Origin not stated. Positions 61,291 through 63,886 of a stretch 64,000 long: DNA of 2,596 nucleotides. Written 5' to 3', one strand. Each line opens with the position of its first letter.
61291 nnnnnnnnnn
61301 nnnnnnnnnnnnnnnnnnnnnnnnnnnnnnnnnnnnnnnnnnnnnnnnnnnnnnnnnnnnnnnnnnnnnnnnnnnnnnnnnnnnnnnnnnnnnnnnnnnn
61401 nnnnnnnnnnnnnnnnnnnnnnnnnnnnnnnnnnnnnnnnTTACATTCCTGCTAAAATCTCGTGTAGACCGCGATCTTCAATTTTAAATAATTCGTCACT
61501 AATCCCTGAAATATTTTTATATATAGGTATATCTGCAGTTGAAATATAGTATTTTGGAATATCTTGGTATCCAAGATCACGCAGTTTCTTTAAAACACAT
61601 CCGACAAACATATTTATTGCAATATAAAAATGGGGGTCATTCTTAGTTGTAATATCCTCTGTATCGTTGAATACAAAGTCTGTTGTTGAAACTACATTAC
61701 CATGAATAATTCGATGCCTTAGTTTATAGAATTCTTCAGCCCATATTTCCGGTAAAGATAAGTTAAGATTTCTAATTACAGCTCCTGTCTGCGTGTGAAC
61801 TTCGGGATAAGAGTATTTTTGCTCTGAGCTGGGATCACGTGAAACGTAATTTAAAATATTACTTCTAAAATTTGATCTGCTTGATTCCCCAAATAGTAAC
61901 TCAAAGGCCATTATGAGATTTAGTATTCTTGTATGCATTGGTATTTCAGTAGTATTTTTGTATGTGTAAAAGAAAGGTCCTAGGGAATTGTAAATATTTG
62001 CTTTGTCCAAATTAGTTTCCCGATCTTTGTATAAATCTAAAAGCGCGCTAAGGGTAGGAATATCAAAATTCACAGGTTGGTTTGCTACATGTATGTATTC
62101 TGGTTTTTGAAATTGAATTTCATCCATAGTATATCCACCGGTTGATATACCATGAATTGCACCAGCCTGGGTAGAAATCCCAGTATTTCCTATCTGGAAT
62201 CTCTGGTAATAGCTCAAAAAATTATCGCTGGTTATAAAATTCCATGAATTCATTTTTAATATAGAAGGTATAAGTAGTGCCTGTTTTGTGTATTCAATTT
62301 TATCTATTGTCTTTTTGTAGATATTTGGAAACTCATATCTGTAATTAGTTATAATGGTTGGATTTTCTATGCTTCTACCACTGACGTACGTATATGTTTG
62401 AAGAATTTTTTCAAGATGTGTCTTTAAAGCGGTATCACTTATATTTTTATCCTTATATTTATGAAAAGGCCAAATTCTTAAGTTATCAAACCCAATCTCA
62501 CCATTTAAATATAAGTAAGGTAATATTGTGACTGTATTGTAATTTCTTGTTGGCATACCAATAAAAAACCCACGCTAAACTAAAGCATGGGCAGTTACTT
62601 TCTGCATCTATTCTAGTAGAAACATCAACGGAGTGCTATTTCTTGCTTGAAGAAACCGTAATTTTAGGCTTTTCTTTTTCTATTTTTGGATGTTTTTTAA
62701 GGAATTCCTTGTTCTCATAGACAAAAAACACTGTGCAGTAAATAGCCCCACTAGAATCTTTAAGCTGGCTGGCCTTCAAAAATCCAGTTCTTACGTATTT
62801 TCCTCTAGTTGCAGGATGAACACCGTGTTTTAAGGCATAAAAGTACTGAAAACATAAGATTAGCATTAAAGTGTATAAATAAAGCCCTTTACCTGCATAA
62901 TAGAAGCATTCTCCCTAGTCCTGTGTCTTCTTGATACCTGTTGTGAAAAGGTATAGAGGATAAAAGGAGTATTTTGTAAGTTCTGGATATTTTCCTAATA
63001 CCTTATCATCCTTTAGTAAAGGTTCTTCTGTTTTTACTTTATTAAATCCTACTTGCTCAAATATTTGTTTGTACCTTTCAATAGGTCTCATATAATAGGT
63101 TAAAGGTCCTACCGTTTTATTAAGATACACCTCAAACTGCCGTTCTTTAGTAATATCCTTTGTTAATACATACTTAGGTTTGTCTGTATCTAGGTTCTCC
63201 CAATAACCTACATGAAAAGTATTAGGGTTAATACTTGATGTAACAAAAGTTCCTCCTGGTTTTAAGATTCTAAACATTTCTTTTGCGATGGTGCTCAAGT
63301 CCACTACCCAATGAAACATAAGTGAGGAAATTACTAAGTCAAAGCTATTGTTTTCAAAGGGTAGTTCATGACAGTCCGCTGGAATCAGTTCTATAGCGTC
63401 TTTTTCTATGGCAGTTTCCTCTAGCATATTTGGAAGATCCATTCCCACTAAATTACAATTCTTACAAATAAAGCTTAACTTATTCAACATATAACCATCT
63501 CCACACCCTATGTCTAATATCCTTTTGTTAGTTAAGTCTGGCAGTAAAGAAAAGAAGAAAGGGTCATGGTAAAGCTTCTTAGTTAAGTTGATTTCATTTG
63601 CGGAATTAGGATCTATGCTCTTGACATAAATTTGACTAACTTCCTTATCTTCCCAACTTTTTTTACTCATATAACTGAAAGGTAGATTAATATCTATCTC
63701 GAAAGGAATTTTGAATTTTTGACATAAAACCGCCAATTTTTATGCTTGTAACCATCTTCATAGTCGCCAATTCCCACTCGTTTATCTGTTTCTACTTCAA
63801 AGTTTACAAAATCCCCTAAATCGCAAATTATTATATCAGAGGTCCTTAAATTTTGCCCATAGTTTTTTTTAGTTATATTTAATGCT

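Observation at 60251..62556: Candidate defence island: HEPN-motif protein, HNH endonuclease and ANT(2'')-like nucleotidyltransferase in one co-directional block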

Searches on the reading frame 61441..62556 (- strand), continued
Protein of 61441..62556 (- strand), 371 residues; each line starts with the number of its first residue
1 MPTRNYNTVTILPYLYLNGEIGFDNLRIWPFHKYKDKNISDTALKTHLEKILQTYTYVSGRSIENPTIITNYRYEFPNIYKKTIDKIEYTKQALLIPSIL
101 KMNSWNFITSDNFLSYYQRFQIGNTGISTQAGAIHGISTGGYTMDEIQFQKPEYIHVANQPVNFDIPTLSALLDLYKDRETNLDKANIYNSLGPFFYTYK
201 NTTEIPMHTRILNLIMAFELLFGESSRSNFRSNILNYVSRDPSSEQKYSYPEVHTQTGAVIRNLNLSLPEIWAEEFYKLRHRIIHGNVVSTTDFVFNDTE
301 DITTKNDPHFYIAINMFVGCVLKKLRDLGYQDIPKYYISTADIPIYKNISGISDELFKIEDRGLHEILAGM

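Call 109: search_protein_families(library=pfam, proteins=[P0276, P0277, P0278, P0280, P0282, P0283, P0286, P0287, P0288, P0271], max_evalue=0.5)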
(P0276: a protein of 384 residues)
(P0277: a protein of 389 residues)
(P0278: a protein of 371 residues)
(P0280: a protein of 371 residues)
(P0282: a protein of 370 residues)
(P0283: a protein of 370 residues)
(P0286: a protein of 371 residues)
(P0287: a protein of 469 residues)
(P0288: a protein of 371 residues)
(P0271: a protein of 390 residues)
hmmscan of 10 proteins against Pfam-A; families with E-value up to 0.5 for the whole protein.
P0276 (384 aa): 1 family
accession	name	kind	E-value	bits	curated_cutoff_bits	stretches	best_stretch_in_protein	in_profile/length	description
PF18739.6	HEPN_Apea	-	0.11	13.4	24.4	1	261-291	70-101/136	Apea-like HEPN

P0277 (389 aa): 0 families

P0278 (371 aa): 0 families

P0280 (371 aa): 0 families

P0282 (370 aa): 0 families

P0283 (370 aa): 1 family
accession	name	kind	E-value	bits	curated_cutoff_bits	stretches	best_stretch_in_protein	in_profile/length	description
PF18735.6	HEPN_RiboL-PSP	-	0.13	12.5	28.4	1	284-309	149-176/191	RiboL-PSP-HEPN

P0286 (371 aa): 1 family
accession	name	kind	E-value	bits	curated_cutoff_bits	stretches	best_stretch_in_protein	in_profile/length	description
PF18739.6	HEPN_Apea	-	0.036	14.9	24.4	1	239-300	36-101/136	Apea-like HEPN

P0287 (469 aa): 0 families

P0288 (371 aa): 0 families

P0271 (390 aa): 0 families

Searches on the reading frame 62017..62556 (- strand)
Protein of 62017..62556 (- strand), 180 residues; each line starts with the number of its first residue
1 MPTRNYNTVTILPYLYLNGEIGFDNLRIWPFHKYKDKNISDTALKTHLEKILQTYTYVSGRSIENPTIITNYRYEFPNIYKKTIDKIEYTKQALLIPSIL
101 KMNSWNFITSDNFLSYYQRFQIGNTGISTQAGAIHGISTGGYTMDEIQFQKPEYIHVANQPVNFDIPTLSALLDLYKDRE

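Call 60: predict_structure(alignment_id=A2)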
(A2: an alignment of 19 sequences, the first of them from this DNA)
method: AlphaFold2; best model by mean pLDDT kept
length: 180 residues; sequences in the alignment: 19
mean_pLDDT: 83.1   pTM: 0.81
mean pLDDT of the five models: 83.1, 81.5, 80.1, 79.7, 77.9
residues with pLDDT >= 90: 69; 70-90: 89; 50-70: 9; < 50: 13
segments of 3 or more residues with pLDDT < 50: 1-3, 131-140
pLDDT, mean of each block of 10 residues (from residue 1): 66 92 91 94 92 88 90 88 87 91 84 88 73 39 78 85 90 79
secondary structure, 60 per line:
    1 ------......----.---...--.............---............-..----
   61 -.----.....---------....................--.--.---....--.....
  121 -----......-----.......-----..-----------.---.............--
elements in order: E7-12 E21-23 E26-30 H31-38 H42-53 E67-71 H81-100 H110-113 E116-120 E126-131 E137-143 H166-178

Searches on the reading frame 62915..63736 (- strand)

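Call 3: search_protein_families(library=pfam, proteins=[window:62915-63736:-], max_evalue=0.1)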
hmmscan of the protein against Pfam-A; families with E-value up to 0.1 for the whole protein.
window:62915-63736:- (273 aa): 19 families
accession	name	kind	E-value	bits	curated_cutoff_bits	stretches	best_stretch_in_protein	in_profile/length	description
PF08241.18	Methyltransf_11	-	2.6e-22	79.7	21.2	1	74-165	1-94/95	Methyltransferase domain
PF13649.12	Methyltransf_25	-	3.5e-18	66.5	27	1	73-162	1-97/97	Methyltransferase domain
PF13489.12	Methyltransf_23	-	2.8e-15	56.9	27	1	67-234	20-162/164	Methyltransferase domain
PF13847.12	Methyltransf_31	-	2.8e-15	56.7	27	1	70-174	4-114/145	Methyltransferase domain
PF01209.24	Ubie_methyltran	-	3.2e-13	50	20.1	1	54-235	33-217/233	ubiE/COQ5 methyltransferase family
PF08242.18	Methyltransf_12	-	2.8e-11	44.5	30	1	74-164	1-98/98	Methyltransferase domain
PF05148.21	Methyltransf_8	-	1.7e-06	28.5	27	1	70-170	73-160/219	Hypothetical methyltransferase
PF08003.17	Methyltransf_9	-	6.1e-05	22.6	23.8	1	65-166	111-217/315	Protein of unknown function (DUF1698)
PF03141.22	Methyltransf_29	-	0.00035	19.7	23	1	71-170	119-221/506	Putative S-adenosyl-L-methionine-dependent methyltransferase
PF07021.18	MetW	-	0.00053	20.1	21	1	71-159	15-103/193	Methionine biosynthesis protein MetW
PF05401.17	NodS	-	0.002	18.5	24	1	42-168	17-146/201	Nodulation protein S (NodS)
PF20922.3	Anamorsin_N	-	0.0029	17.7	27.1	1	127-166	47-87/163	Anamorsin, N-terminal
PF01728.25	FtsJ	-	0.0032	17.8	24.1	1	67-172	20-143/181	FtsJ-like methyltransferase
PF05175.20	MTS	-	0.0054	16.8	23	1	61-162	23-134/170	Methyltransferase small domain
PF14161.11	FAM110_N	-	0.023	15.4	22.2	1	155-201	15-61/115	Centrosome-associated N terminus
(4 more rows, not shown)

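Call 114: search_protein_families(library=padloc, proteins=[window:62915-63736:-], max_evalue=0.01)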
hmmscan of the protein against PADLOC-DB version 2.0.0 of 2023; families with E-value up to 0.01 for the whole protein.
window:62915-63736:- (273 aa): 2 families
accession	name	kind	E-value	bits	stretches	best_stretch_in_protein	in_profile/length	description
PDLC04134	mad2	-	5.2e-16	56.5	1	63-215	285-423/492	mads_2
PDLC03730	oMTase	-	0.00014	20.2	0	71-136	4-66/153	orphan methyltransferase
